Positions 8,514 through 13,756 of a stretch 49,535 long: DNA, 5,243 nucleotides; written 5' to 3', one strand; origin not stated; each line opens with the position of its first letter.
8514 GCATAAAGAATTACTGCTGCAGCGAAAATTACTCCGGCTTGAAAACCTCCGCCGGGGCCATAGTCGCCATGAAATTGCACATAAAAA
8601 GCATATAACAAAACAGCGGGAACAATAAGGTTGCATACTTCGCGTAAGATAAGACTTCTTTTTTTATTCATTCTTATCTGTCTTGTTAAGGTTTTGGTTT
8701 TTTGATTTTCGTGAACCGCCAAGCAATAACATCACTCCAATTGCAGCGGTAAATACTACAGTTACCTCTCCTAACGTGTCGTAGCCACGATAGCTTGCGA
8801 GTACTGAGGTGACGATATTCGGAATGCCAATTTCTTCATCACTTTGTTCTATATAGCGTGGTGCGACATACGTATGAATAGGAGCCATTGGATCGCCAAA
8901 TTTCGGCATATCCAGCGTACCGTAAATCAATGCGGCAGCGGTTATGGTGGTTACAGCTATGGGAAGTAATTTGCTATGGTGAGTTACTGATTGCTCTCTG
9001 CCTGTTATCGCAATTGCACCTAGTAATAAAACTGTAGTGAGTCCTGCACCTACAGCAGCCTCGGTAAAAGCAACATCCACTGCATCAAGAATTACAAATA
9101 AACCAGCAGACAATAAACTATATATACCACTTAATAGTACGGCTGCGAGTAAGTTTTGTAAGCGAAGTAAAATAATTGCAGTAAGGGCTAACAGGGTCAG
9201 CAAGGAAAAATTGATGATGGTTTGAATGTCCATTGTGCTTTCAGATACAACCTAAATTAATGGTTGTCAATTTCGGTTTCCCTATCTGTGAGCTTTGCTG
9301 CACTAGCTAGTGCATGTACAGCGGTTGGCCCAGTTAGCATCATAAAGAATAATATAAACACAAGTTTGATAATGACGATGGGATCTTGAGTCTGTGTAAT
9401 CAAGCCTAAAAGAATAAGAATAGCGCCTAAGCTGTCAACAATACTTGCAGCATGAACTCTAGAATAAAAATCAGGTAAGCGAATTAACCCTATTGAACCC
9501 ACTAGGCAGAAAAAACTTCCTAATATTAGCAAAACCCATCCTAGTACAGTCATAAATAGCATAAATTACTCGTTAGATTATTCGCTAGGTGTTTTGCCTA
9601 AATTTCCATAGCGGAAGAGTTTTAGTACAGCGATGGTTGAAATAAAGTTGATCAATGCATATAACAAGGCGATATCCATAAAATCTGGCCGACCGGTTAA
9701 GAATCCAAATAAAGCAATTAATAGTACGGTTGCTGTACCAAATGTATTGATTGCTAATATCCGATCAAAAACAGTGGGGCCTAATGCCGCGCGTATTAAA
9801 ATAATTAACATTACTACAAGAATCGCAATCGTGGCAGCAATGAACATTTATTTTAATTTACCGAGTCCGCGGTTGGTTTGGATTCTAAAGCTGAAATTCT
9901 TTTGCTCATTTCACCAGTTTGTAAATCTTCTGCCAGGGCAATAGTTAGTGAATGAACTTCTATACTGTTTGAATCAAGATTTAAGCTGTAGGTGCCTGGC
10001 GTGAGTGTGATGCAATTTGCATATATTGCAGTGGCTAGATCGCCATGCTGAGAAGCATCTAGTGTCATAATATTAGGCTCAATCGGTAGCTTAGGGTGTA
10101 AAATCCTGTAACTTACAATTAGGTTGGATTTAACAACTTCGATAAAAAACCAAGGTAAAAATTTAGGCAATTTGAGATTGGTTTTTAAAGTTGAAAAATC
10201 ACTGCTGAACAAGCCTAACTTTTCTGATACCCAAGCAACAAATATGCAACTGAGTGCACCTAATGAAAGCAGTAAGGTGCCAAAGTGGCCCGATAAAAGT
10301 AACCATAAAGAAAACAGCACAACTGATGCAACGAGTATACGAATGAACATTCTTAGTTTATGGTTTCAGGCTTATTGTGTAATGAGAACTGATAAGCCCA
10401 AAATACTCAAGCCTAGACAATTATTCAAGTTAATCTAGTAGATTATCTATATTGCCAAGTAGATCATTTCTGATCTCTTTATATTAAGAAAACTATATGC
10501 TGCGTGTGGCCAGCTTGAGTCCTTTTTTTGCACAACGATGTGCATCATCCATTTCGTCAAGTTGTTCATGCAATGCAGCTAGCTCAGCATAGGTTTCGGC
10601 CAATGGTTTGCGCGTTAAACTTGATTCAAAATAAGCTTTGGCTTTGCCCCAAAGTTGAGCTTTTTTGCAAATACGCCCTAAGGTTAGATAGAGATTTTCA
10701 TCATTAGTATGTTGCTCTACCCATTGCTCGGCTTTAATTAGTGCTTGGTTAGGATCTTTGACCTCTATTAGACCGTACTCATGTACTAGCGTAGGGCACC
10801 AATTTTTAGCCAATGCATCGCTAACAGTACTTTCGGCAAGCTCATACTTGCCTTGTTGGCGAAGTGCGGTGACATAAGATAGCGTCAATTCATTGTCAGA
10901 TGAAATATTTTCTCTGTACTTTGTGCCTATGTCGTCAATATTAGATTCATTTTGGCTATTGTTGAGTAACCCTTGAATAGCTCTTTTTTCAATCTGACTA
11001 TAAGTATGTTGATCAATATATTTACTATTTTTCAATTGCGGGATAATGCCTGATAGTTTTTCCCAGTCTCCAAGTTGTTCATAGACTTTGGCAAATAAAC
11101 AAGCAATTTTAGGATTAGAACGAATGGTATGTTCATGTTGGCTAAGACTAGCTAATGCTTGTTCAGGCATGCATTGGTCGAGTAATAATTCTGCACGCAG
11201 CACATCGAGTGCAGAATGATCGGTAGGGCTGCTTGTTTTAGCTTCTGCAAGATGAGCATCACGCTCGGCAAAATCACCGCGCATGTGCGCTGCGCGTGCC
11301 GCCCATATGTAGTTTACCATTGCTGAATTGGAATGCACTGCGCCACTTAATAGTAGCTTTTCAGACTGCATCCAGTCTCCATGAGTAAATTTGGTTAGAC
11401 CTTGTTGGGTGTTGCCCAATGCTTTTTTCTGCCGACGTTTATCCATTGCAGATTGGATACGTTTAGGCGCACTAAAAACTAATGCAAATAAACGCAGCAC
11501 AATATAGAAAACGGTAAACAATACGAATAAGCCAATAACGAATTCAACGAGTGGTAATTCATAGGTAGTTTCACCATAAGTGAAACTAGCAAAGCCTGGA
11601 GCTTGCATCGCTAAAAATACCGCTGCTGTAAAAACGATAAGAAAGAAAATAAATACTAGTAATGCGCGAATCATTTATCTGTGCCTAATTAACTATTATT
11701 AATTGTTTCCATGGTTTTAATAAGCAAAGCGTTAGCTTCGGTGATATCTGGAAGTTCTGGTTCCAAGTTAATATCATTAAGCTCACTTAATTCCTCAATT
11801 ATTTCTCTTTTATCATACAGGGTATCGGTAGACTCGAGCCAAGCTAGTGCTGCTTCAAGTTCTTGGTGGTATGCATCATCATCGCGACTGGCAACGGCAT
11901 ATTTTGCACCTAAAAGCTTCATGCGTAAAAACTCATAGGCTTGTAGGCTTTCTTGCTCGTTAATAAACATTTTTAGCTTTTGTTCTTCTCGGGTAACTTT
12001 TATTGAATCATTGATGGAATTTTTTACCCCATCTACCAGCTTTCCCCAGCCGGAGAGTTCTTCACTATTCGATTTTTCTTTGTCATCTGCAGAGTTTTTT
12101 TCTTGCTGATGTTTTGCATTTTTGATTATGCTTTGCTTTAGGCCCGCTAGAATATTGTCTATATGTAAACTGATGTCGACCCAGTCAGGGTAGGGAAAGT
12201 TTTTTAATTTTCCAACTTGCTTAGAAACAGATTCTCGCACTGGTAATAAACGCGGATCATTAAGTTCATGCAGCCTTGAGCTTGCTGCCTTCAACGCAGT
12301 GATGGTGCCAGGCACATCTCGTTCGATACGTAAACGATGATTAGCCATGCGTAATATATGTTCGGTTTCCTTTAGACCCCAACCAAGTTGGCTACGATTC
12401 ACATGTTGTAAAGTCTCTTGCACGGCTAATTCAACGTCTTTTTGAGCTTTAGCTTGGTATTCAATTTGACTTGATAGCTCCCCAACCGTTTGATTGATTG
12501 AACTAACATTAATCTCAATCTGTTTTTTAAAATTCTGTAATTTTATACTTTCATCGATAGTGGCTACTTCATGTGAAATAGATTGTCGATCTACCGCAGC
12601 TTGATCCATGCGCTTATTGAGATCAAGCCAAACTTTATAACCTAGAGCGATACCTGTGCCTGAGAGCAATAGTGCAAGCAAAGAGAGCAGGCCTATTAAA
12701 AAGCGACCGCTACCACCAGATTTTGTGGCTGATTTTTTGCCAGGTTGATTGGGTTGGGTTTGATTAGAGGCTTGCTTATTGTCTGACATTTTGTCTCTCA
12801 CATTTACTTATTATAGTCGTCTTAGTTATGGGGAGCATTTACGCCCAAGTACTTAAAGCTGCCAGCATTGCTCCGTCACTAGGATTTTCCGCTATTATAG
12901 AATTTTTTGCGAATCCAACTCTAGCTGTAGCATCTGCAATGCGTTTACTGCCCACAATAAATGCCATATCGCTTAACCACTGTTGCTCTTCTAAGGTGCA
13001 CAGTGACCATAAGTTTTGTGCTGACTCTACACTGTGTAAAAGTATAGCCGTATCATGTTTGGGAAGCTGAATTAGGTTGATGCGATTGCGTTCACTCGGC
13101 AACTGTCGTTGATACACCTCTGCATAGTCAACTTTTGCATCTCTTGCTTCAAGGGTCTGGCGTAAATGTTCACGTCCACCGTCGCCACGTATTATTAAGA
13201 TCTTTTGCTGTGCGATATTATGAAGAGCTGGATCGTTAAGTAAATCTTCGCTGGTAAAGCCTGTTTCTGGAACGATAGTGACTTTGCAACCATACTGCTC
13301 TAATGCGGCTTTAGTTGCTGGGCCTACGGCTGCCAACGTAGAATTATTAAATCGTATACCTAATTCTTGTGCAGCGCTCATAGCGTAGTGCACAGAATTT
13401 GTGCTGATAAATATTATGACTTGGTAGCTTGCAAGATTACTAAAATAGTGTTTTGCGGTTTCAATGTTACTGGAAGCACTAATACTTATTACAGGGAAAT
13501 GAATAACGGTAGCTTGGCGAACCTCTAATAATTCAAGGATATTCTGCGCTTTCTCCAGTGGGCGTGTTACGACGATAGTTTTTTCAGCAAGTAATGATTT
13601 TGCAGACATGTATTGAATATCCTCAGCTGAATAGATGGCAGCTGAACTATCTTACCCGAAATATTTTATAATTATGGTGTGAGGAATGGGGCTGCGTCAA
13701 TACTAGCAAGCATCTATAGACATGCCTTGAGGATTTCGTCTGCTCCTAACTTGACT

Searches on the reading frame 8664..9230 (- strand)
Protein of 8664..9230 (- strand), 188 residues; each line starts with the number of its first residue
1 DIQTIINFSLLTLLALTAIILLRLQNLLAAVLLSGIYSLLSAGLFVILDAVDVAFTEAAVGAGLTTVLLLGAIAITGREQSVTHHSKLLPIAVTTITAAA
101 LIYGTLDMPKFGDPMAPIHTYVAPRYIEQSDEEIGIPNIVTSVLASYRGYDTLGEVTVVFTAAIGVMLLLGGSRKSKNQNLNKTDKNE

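Call 76: search_protein_families(library=pfam, proteins=[window:8664-9230:-], max_evalue=0.0001)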
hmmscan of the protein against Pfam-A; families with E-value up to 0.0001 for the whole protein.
window:8664-9230:- (188 aa): 2 families
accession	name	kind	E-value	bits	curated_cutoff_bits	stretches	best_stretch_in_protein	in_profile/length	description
PF13244.11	MbhD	-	1.7e-16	60.6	27.2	1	13-74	2-63/67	MBH, subunit D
PF20501.3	MbhE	-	2.6e-09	37.5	27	1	117-177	28-88/98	MBH, subunit E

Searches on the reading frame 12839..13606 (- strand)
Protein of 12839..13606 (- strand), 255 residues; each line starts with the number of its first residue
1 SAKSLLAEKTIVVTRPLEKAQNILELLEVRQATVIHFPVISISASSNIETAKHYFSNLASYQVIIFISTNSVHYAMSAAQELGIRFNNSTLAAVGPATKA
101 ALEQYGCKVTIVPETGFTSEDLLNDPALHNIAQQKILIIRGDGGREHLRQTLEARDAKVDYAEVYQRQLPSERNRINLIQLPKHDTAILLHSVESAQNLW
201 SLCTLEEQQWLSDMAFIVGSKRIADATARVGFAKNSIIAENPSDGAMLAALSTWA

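Call 76: search_protein_families(library=pfam, proteins=[window:12839-13606:-], max_evalue=0.0001)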
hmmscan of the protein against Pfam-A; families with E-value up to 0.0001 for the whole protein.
window:12839-13606:- (255 aa): 1 family
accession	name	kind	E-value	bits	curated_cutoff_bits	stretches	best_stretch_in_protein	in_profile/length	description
PF02602.20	HEM4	-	1.5e-37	129.4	27.5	1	24-248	4-230/231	Uroporphyrinogen-III synthase HemD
